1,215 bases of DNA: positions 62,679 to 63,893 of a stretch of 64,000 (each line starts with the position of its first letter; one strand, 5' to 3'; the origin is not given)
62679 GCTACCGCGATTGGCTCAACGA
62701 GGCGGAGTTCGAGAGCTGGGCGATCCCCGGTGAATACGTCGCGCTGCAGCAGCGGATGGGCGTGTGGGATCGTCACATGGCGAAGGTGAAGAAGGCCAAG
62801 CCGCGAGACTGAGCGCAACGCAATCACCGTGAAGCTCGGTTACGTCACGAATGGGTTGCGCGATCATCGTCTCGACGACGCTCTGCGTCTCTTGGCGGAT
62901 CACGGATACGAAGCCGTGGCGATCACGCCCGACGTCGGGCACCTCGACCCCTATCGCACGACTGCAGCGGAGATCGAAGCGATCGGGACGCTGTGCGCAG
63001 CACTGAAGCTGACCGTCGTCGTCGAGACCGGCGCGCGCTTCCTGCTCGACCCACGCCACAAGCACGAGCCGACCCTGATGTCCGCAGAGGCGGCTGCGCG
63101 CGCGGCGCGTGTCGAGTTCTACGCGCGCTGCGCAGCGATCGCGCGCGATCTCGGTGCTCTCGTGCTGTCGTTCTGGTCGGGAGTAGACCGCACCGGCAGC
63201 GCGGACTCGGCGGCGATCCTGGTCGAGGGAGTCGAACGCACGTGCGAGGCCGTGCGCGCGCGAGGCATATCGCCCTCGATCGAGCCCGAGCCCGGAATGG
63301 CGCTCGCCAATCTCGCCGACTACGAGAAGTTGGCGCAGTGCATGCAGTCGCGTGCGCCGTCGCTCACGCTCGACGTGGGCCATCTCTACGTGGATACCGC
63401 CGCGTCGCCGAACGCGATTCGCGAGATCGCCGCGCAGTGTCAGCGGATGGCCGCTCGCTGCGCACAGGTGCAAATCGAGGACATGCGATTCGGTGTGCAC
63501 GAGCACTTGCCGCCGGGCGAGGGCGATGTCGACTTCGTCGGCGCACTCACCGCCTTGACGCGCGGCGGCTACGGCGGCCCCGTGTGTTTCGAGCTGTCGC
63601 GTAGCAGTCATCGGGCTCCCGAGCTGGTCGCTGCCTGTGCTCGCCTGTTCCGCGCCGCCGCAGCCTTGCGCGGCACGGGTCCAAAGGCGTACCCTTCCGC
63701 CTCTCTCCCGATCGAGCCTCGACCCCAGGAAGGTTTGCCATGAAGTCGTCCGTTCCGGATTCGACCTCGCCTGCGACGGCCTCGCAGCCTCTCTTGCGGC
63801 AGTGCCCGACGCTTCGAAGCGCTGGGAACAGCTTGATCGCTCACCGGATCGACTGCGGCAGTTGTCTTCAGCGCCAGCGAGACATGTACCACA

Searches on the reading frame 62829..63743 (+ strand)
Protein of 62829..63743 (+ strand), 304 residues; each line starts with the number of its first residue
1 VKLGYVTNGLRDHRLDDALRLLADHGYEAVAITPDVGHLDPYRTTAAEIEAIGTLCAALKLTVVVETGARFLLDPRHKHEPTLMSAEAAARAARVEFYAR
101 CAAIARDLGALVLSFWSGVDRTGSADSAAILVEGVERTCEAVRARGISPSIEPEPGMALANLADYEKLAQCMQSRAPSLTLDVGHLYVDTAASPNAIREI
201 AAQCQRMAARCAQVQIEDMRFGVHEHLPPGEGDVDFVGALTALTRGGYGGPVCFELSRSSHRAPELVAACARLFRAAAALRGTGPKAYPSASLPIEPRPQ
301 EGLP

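Call 25: find_encoding_contigs(protein=window:62829-63743:+, flank=10000, max_places=10)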
Protein window:62829-63743:+ (304 aa): 3 contigs read that carry it; 1 place shown.
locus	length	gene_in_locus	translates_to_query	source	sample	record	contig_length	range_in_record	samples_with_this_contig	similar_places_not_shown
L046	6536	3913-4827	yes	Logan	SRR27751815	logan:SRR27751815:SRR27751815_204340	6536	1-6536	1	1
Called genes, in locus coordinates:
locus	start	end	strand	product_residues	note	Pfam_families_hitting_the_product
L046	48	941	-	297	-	-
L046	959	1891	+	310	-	PF00551:Formyl_trans_N, PF02911:Formyl_trans_C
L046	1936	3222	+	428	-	PF01029:NusB, PF01189:Methyltr_RsmB-F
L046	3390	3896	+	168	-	-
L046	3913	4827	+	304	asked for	PF01261:AP_endonuc_2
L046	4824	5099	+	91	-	-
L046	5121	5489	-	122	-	PF01627:Hpt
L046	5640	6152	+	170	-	-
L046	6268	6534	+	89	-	?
